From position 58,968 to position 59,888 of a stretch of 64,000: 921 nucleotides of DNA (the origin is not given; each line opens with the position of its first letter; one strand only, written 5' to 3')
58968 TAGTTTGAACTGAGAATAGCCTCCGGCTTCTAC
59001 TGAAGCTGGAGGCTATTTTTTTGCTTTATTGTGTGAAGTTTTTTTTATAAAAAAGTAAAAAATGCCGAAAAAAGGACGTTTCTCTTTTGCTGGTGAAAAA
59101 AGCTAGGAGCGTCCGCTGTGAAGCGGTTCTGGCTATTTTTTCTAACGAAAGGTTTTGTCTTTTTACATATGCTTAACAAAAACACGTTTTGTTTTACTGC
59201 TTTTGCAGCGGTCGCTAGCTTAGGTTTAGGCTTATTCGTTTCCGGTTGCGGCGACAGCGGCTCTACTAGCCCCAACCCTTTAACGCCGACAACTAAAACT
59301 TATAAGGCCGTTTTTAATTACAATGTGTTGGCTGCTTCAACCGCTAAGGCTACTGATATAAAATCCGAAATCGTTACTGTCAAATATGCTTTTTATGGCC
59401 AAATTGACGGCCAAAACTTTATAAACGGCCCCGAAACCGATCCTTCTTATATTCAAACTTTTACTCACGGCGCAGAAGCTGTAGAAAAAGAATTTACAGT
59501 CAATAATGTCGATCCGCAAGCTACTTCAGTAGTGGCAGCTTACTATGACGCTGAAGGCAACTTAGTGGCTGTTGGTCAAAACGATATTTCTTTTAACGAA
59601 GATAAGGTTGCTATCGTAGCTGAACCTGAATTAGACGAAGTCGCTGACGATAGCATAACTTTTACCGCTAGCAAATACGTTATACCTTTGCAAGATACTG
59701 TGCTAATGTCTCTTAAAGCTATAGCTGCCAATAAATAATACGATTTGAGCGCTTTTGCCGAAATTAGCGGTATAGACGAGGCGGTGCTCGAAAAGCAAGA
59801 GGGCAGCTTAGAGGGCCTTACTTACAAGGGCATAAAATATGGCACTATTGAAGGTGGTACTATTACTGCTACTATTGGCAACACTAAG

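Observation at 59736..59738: In-frame TAA splits lipoprotein paralog 2: pseudogene, sequencing error or an on/off switch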

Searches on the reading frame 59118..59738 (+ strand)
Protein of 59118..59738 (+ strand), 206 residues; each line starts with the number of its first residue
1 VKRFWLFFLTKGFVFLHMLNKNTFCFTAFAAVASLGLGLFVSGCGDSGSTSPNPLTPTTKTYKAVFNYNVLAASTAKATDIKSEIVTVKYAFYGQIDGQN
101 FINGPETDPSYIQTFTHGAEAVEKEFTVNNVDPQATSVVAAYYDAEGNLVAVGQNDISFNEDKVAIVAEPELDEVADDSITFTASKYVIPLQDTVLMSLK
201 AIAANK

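Call 7: search_protein_families(library=pfam, proteins=[window:59118-59735:+], max_evalue=0.01)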
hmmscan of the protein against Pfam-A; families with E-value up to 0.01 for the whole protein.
window:59118-59735:+ (206 aa): 0 families

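Call 10: find_encoding_contigs(protein=window:59118-59735:+, flank=6000, max_places=10)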
Protein seq(206 aa) (206 aa): 4 contigs read that carry it; 2 places shown.
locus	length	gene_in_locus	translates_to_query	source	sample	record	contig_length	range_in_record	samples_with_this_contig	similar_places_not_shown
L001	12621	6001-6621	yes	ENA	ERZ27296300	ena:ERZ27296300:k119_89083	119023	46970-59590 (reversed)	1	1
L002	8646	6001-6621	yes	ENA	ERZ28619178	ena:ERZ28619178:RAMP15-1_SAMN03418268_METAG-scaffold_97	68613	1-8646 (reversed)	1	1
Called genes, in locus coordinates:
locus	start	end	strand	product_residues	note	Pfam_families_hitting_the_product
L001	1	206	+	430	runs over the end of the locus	PF13180:PDZ_2 (weak)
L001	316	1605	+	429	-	-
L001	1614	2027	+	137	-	-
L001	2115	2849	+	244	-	-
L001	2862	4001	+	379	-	PF21687:T2SSK_1st (faint), PF03934:T2SSK (weak)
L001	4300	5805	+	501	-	-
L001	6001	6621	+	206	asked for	-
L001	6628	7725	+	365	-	-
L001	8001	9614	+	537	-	-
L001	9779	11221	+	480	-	PF26182:Ig_NUP210_5th (faint)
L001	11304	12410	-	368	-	PF04055:Radical_SAM, PF13186:SPASM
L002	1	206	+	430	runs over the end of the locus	PF13180:PDZ_2 (weak)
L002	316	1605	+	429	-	-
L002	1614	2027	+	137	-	-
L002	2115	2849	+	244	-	-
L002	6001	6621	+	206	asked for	-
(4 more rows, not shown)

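Call 21: list_cluster_members(proteins=[window:59118-59735:+, window:59745-60839:+, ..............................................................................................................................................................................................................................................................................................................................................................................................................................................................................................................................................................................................])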
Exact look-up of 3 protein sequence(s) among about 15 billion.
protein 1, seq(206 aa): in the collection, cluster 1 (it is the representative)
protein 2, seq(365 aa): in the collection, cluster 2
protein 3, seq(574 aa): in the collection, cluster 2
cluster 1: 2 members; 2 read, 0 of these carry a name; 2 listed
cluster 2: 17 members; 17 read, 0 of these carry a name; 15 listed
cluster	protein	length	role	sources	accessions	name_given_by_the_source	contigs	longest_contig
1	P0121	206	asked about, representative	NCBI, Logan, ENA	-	-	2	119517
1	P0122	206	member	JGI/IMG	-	-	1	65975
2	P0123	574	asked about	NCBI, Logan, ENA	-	-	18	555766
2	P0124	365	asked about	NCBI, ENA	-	-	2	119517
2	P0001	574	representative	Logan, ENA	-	-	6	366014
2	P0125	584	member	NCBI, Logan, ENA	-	-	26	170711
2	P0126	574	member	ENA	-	-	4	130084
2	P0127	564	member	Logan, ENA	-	-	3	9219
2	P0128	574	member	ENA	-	-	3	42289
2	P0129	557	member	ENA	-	-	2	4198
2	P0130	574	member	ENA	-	-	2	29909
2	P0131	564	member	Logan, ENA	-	-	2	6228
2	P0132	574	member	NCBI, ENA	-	-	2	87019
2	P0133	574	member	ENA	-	-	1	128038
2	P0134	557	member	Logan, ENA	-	-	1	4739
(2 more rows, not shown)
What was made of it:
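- On Recent nonsense-mutation pseudogene / truncation allele: Several assemblies agree (calls 10, 21) but probably share one read set.
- At least four assemblies made by different pipelines (MEGAHIT-style k119 contig, RAMP15-1 scaffold, IMG contig, NCBI/Logan contigs) all call T (calls 10, 21).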

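Call 23: find_encoding_contigs(protein=P0123, flank=10000, max_places=10)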
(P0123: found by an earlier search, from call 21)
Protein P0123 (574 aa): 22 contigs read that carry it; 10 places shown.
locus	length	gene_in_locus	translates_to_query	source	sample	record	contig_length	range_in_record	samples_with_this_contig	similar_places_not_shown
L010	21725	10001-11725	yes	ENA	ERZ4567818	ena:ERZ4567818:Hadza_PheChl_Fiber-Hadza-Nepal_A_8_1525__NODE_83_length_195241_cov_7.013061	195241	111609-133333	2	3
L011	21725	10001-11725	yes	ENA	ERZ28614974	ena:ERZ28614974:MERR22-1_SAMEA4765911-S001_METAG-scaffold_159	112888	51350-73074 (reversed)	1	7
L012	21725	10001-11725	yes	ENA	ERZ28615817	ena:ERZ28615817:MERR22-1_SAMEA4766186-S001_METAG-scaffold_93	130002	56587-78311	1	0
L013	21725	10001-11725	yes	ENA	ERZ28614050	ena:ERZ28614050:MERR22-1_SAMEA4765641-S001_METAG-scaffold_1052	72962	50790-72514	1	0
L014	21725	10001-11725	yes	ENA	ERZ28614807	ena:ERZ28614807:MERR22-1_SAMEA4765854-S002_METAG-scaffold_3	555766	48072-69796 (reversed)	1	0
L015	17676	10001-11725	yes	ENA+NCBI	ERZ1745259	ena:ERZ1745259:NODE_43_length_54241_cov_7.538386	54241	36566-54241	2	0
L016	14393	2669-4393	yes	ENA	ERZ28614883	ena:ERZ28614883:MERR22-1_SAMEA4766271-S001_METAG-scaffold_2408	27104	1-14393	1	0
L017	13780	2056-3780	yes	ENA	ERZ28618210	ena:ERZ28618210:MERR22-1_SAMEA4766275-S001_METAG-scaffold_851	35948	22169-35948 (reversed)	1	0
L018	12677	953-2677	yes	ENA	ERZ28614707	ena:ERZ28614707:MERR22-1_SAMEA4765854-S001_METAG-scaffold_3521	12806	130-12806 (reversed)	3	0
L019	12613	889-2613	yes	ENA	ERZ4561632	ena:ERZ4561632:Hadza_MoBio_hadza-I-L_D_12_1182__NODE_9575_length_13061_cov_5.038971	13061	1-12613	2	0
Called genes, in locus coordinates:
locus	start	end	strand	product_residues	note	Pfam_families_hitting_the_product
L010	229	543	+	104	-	PF01740:STAS, PF13466:STAS_2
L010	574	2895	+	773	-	PF07228:SpoIIE, PF13581:HATPase_c_2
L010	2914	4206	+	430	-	PF13180:PDZ_2 (weak)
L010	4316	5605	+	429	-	-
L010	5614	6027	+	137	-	-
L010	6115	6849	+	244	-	-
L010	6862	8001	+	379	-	PF21687:T2SSK_1st (faint), PF03934:T2SSK (weak)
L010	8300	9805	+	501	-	-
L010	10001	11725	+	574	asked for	-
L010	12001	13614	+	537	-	-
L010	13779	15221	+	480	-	PF26182:Ig_NUP210_5th (faint)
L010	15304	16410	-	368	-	PF04055:Radical_SAM, PF13186:SPASM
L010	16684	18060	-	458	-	PF01594:AI-2E_transport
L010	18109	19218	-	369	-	-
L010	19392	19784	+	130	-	PF04391:DUF533 (faint), PF05099:TerB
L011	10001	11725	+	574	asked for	-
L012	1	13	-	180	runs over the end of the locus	-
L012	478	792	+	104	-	PF01740:STAS, PF13466:STAS_2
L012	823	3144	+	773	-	PF07228:SpoIIE, PF13581:HATPase_c_2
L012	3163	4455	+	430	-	PF13180:PDZ_2 (weak)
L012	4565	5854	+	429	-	-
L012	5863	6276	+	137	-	-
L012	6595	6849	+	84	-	-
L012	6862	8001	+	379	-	PF21687:T2SSK_1st (faint), PF03934:T2SSK (weak)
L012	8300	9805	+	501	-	-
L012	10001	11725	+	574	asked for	-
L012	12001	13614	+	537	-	-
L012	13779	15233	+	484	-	PF26182:Ig_NUP210_5th (faint)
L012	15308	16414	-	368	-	PF04055:Radical_SAM, PF13186:SPASM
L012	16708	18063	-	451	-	PF01594:AI-2E_transport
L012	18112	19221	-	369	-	-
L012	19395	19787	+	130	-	PF04391:DUF533 (faint), PF05099:TerB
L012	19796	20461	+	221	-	PF00849:PseudoU_synth_2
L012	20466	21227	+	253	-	PF00378:ECH_1, PF16113:ECH_2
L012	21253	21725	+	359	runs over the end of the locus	PF00195:Chal_sti_synt_N, PF08392:FAE1_CUT1_RppA, PF02797:Chal_sti_synt_C, PF08541:ACP_syn_III_C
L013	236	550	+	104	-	PF01740:STAS, PF13466:STAS_2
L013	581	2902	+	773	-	PF07228:SpoIIE, PF13581:HATPase_c_2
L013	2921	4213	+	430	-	PF13180:PDZ_2 (weak)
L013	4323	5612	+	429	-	-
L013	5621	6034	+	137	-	-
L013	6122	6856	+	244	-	-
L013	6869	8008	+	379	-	PF21687:T2SSK_1st (faint), PF03934:T2SSK (weak)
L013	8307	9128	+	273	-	-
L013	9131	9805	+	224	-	-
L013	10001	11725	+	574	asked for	-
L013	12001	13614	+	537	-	-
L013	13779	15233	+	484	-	PF26182:Ig_NUP210_5th (faint)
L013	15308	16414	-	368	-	PF04055:Radical_SAM, PF13186:SPASM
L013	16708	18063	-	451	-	PF01594:AI-2E_transport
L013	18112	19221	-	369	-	-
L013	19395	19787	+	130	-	PF04391:DUF533 (faint), PF05099:TerB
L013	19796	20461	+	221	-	PF00849:PseudoU_synth_2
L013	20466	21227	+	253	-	PF00378:ECH_1, PF16113:ECH_2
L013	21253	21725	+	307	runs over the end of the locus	?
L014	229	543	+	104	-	PF01740:STAS, PF13466:STAS_2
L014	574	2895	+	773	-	PF07228:SpoIIE, PF13581:HATPase_c_2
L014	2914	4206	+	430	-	PF13180:PDZ_2 (weak)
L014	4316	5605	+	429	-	-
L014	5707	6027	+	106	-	-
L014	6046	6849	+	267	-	-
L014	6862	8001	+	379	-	PF21687:T2SSK_1st (faint), PF03934:T2SSK (weak)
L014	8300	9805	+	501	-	-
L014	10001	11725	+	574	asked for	-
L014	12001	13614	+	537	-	-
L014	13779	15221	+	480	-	PF26182:Ig_NUP210_5th (faint)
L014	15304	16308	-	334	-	PF04055:Radical_SAM, PF13186:SPASM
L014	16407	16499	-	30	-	-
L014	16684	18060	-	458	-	PF01594:AI-2E_transport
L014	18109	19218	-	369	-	-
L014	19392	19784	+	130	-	PF04391:DUF533 (faint), PF05099:TerB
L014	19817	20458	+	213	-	PF00849:PseudoU_synth_2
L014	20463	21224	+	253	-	PF00378:ECH_1, PF16113:ECH_2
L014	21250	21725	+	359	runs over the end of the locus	PF00195:Chal_sti_synt_N, PF08392:FAE1_CUT1_RppA, PF02797:Chal_sti_synt_C, PF08541:ACP_syn_III_C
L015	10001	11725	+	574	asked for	-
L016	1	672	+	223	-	?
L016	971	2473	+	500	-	-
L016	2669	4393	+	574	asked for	-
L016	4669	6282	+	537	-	-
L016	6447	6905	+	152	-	-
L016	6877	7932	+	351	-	PF26182:Ig_NUP210_5th (faint)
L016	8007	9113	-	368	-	PF04055:Radical_SAM, PF13186:SPASM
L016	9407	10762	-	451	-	PF01594:AI-2E_transport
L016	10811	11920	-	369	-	-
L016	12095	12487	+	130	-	PF04391:DUF533 (faint), PF05099:TerB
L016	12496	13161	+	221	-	PF00849:PseudoU_synth_2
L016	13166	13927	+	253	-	PF00378:ECH_1, PF16113:ECH_2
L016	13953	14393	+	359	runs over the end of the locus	PF00195:Chal_sti_synt_N, PF08392:FAE1_CUT1_RppA, PF02797:Chal_sti_synt_C, PF08541:ACP_syn_III_C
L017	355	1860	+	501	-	-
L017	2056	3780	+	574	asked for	-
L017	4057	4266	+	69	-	-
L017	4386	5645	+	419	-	-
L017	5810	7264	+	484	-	PF26182:Ig_NUP210_5th (faint)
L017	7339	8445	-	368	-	PF04055:Radical_SAM, PF13186:SPASM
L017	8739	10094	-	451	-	PF01594:AI-2E_transport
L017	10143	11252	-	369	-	-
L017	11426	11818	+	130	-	PF04391:DUF533 (faint), PF05099:TerB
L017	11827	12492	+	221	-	PF00849:PseudoU_synth_2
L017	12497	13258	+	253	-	PF00378:ECH_1, PF16113:ECH_2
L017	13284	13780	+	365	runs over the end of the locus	-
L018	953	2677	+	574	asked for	-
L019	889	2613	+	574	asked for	-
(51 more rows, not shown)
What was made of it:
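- (5) The exact repaired protein P0123 is on 22 contigs (calls 21, 23).
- Tried and rejected: The gene tables in call 23 showed split LP1, LP3 and LP4 in L013, L016 and L017, a shortened pseudopilin in L012, and the radical-SAM gene called in two pieces (334 + 30 aa) in L014.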

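Call 41: find_encoding_contigs(protein=window:59118-59738:+, flank=10000, max_places=10)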
Protein window:59118-59738:+ (206 aa): 4 contigs read that carry it; 2 places shown.
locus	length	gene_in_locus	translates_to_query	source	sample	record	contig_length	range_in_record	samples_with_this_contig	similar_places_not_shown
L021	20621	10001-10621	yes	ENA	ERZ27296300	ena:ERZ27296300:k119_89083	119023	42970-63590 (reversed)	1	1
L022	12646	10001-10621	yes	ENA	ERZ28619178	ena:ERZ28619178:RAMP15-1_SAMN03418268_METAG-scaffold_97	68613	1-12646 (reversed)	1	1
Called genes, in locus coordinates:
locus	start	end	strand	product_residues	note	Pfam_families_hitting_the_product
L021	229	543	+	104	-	PF01740:STAS, PF13466:STAS_2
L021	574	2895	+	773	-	PF07228:SpoIIE, PF13581:HATPase_c_2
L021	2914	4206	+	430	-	PF13180:PDZ_2 (weak)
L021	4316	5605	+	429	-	-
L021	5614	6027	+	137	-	-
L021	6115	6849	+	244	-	-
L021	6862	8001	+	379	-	PF21687:T2SSK_1st (faint), PF03934:T2SSK (weak)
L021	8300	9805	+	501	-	-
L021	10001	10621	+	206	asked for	-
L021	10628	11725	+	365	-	-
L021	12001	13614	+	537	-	-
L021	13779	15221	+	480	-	PF26182:Ig_NUP210_5th (faint)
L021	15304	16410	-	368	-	PF04055:Radical_SAM, PF13186:SPASM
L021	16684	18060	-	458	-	PF01594:AI-2E_transport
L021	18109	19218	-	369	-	-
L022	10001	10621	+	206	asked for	-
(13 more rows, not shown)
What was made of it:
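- Gene callers annotate 206-aa and 365-aa products on the TAA-bearing contigs (calls 10, 41).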
